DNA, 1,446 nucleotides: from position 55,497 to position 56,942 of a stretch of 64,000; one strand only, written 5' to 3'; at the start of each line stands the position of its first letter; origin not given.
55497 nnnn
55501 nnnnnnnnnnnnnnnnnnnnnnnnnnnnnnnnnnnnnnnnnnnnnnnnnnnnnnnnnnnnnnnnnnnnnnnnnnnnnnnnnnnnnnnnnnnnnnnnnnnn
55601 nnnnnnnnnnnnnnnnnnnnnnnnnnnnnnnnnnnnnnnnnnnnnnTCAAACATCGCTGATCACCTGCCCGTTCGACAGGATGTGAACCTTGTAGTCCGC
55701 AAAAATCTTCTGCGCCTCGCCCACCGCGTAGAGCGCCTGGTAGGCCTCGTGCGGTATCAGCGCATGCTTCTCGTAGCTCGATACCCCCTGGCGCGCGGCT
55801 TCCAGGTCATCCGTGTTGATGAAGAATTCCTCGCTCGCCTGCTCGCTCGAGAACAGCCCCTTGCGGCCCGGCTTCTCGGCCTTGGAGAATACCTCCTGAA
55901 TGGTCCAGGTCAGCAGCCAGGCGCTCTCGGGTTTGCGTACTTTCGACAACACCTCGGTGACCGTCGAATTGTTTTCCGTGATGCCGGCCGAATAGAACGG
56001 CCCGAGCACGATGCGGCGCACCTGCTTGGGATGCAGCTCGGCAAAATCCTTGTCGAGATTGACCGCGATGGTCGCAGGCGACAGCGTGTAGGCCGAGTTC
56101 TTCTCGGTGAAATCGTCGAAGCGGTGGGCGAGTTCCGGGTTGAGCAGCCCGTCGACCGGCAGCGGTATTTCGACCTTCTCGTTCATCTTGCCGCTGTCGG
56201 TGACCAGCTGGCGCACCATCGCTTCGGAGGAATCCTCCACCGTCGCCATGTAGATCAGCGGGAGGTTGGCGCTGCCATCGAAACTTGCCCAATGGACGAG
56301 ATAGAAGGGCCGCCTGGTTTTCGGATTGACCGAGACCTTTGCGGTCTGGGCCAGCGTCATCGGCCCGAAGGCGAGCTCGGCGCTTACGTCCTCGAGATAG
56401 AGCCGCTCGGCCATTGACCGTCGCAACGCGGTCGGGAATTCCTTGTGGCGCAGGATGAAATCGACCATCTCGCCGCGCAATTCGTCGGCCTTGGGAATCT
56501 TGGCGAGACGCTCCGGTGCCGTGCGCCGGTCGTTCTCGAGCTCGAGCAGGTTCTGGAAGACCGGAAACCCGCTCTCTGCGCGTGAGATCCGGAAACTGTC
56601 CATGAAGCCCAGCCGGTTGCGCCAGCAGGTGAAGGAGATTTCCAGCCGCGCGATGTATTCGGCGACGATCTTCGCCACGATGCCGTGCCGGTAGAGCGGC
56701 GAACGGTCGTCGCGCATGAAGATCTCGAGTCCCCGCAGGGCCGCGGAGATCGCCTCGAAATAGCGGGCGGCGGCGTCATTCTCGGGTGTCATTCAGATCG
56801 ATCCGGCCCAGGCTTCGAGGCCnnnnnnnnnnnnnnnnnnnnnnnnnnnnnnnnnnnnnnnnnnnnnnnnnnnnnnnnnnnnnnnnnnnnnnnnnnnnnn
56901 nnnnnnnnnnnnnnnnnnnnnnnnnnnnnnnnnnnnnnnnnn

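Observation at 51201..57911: Uncharacterised five-gene operon: coiled-coil protein, orphan, classic AAA+ ATPase, orphan, membrane-anchored protein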

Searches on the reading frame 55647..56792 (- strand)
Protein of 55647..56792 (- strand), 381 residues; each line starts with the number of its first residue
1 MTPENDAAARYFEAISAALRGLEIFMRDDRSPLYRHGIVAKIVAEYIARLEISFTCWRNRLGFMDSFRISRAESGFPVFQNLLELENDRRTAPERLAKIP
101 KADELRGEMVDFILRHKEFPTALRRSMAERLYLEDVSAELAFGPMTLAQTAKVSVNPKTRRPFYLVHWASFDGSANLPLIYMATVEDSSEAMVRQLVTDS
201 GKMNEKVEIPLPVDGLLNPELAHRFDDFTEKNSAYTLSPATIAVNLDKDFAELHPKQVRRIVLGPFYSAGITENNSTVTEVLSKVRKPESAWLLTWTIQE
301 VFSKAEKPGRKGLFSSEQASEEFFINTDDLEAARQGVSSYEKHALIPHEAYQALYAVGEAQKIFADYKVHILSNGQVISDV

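Call 4: search_protein_families(library=pfam, proteins=[window:55647-56792:-], max_evalue=0.01)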
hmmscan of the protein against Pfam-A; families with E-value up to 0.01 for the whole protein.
window:55647-56792:- (381 aa): 0 families

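Call 5: search_protein_families(library=ncbifam, proteins=[window:55647-56792:-], max_evalue=0.01)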
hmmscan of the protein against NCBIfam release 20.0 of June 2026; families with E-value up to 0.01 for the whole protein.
window:55647-56792:- (381 aa): 0 families

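Call 6: search_protein_families(library=padloc, proteins=[window:55647-56792:-], max_evalue=0.01)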
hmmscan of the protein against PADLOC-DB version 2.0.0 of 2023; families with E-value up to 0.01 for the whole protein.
window:55647-56792:- (381 aa): 0 families

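Call 11: search_solved_structures(query=window:55647-56792:-, max_evalue=1)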
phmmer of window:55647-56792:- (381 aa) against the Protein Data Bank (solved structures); distinct sequences matched with E-value up to 1: 0.

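Call 16: search_protein_families(library=pfam, proteins=[window:55647-56792:-], max_evalue=10)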
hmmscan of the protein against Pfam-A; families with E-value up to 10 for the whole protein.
window:55647-56792:- (381 aa): 0 families

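Call 55: search_solved_structures(query=A6, max_evalue=10)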
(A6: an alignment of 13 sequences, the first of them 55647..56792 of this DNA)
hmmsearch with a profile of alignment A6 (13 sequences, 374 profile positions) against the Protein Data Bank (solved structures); distinct sequences matched with E-value up to 10: 0.
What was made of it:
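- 55647..56792 (-): g2: a 381-aa soluble protein with an N-terminal helical bundle and a beta-rich alpha/beta domain. It has no family and no structural neighbour. The profile gives 0 hits against PDB sequences (call 55).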

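Call 57: find_homologous_proteins(query=A6)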
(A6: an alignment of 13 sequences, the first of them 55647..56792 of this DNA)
Query A6 (13 sequences) (381 aa, profile of the alignment): 1505 proteins with E <= 0.001 among 8000 candidates; the best 120 are listed.
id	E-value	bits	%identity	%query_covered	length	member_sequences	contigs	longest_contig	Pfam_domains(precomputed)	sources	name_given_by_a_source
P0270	2.3e-141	489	72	100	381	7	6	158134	-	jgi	jgi:hypothetical protein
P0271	6.1e-141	488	83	100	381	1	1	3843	-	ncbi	-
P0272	8.6e-141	487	86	100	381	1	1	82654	-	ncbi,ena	-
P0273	1.3e-140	487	85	100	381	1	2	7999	-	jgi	jgi:hypothetical protein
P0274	1.5e-140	487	85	100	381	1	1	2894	-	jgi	jgi:hypothetical protein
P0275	1.7e-140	486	79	100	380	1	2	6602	-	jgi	jgi:hypothetical protein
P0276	2.2e-140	486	81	100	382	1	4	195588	-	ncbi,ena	-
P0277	2.9e-140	486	85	100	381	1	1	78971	-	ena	-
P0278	3.6e-140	485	82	99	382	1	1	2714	-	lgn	-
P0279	4.9e-140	485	81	100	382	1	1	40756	-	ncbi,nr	ncbi:MAG: hypothetical protein KF914_12300 [Rhizobiaceae bacterium]|nr:hypothetical protein [Rhizobi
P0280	5.4e-140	485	98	100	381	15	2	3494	-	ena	-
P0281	5.8e-140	485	81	100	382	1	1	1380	-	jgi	jgi:hypothetical protein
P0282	6.3e-140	485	69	100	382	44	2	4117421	-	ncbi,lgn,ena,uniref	ncbi:MAG: hypothetical protein ABL311_10725 [Nitratireductor rhodophyticola]|uniref:hypothetical pro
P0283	1.1e-139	484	85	100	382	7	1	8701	-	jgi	-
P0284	1.2e-139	484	80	100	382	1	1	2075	-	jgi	jgi:hypothetical protein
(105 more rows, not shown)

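Call 77: predict_structure(alignment_id=A8)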
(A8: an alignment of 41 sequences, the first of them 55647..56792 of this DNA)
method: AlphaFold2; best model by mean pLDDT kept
length: 381 residues; sequences in the alignment: 41
mean_pLDDT: 87.5   pTM: 0.85
mean pLDDT of the five models: 87.5, 85.4, 83.9, 83.7, 80.6
residues with pLDDT >= 90: 215; 70-90: 137; 50-70: 25; < 50: 4
segments of 3 or more residues with pLDDT < 50: 1-4
pLDDT, mean of each block of 10 residues (from residue 1): 62 90 84 73 92 90 75 83 91 93 91 90 90 88 92 92 95 91 95 93 89 90 93 86 94 94 86 69 86 93 86 72 93 92 93 87 87 84 60
secondary structure, 60 per line:
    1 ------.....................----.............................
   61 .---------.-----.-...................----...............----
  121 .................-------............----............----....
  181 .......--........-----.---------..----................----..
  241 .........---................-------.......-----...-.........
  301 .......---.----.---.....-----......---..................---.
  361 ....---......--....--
elements in order: H7-27 H32-61 H79-97 H102-116 H121-137 E145-156 E161-172 E177-187 H190-196 H219-234 H239-249 E253-268 H276-282 E292-307 E320-324 H330-335 E339-347 H348-356 H360-364 E368-373 E376-379
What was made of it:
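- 55647..56792 (-): The AF2 model has pLDDT 87.5 and pTM 0.85 (call 77).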

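Call 79: fold_search(model_id=the predicted structure, library=pdb)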
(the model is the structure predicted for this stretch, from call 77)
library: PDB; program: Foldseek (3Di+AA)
matches with E <= 10: 240; with E <= 0.001: 0
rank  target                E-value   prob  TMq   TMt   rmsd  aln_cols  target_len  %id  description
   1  5u84_B                2.2e-01  0.07  0.12  0.13  18.0       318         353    7  Acid ceramidase (ASAH1, aCDase) from common minke whale, Cys143Ala, uncleaved (released 2018-03-28)
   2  8qta                  2.2e-01  0.06  0.10  0.10  17.2       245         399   14  Cryo-EM structure of Streptococcus pneumoniae NADPH oxidase F397A mutant in complex with NADPH (released 2024-07-24)
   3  8qt6                  3.6e-01  0.10  0.12  0.12  17.6       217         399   12  Cryo-EM structure of Streptococcus pneumoniae NADPH oxidase (released 2024-07-24)
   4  1b71                  3.6e-01  0.07  0.12  0.17  12.1       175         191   13  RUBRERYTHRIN (released 2000-01-26)
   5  5ayj_D                5.1e-01  0.08  0.19  0.22  20.8       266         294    9  Hyperthermostable mutant of Bacillus sp. TB-90 Urate Oxidase - R298C (released 2016-01-20)
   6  1ryt                  5.7e-01  0.08  0.12  0.20  12.1       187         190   10  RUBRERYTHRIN (released 1997-05-15)
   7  6wvd                  5.7e-01  0.04  0.09  0.09  20.1       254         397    8  Human JAGN1 (released 2021-01-13)
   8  9exk                  6.0e-01  0.08  0.13  0.06  22.5       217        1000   16  Scalable protein design using hallucination in a relaxed sequence space (released 2024-10-16)
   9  7dmo_F                6.0e-01  0.02  0.08  0.08  16.5       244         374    8  Crystal structures of two pericyclases catalyzing [4+2] cycloadditions (released 2021-10-06)
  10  9lx0_B                6.7e-01  0.03  0.12  0.04  25.7       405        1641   10  DOCK5/ELMO1 complex with RhoG and Rac1 on lipid membrane (released 2025-11-19)
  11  4eg9                  8.0e-01  0.04  0.12  0.17  21.5       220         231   11  1.9 Angstrom resolution crystal structure of Se-methionine hypothetical protein SAOUHSC_02783 from Staphylococcus aureus (released 2012-04-11)
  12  8e0p_A                8.9e-01  0.08  0.16  0.09   9.3       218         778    9  Crystal structure of mouse APCDD1 in fusion with engineered MBP (released 2023-05-03)
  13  6x04_C                9.4e-01  0.05  0.11  0.12  14.3       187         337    8  Nup133 (aa55-481) from S. cerevisiae bound by VHH-SAN5 (released 2020-12-09)
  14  5u84_A                9.4e-01  0.04  0.13  0.13  19.4       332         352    7  Acid ceramidase (ASAH1, aCDase) from common minke whale, Cys143Ala, uncleaved (released 2018-03-28)
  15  8zje_R                1.1e+00  0.09  0.12  0.15  16.4       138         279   14  Cryo-EM structure of kisspeptin receptor bound to TAK-448 (released 2024-07-03)
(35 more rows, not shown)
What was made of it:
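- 55647..56792 (-): Foldseek against the PDB gives best E 0.22 and TM<=0.2 (call 79).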

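Call 88: fold_search(model_id=the predicted structure, library=viral)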
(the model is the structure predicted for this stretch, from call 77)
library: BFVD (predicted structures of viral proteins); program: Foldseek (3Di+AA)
matches with E <= 10: 323; with E <= 0.001: 1
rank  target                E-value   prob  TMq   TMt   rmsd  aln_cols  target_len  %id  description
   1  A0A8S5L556            7.9e-04  0.16  0.11  0.10  27.0       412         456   14  Maturation protein [ssRNA phage SRR5466729_2]
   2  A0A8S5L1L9            5.7e-03  0.13  0.09  0.07  25.5       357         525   11  Maturation protein [ssRNA phage Zoerhiza.1_16]
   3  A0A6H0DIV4            7.6e-03  0.16  0.10  0.10  26.4       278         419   10  Uncharacterized protein [de Gerlache virus]
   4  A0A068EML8            9.5e-03  0.16  0.12  0.11  27.9       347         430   11  Maturation/attachment protein [Marine phage EC]
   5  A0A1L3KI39            1.3e-02  0.11  0.11  0.11  22.9       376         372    9  Maturation protein [Beihai levi-like virus 27]
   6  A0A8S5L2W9            1.3e-02  0.10  0.10  0.10  26.8       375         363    6  Maturation protein (Fragment) [ssRNA phage Esthiorhiza.3_13]
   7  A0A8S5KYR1            1.7e-02  0.08  0.10  0.10  26.9       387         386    9  Maturation protein [ssRNA phage Gephyllon.1_14]
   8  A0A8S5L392            2.6e-02  0.09  0.10  0.08  26.8       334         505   11  Maturation protein [ssRNA phage SRR6050738_3]
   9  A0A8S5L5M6            2.8e-02  0.05  0.08  0.07  31.2       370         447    9  Maturation protein [ssRNA phage SRR6960549_4]
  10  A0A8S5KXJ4            3.1e-02  0.07  0.10  0.09  23.9       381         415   11  Maturation protein [ssRNA phage AIN002]
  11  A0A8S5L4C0            3.7e-02  0.14  0.14  0.12  26.0       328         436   12  Maturation protein (Fragment) [ssRNA phage Esthiorhiza.1_9]
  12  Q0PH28                3.7e-02  0.07  0.09  0.09  23.3       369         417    8  Maturation protein [Pseudomonas phage PRR1]
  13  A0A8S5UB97            4.4e-02  0.15  0.09  0.08  17.6       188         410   12  Uncharacterized protein [Caudovirales sp. ctcT39]
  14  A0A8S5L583            5.2e-02  0.04  0.09  0.08  27.8       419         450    8  Maturation protein [ssRNA phage SRR5467091_2]
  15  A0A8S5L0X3            5.8e-02  0.04  0.08  0.07  26.8       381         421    8  Maturation protein [ssRNA phage SRR7473382_3]
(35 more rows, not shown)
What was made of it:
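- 55647..56792 (-): BFVD gives TM about 0.1 (call 88).
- Tried and rejected: Foldseek of g2 against the PDB and BFVD gave nothing (calls 79, 88).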
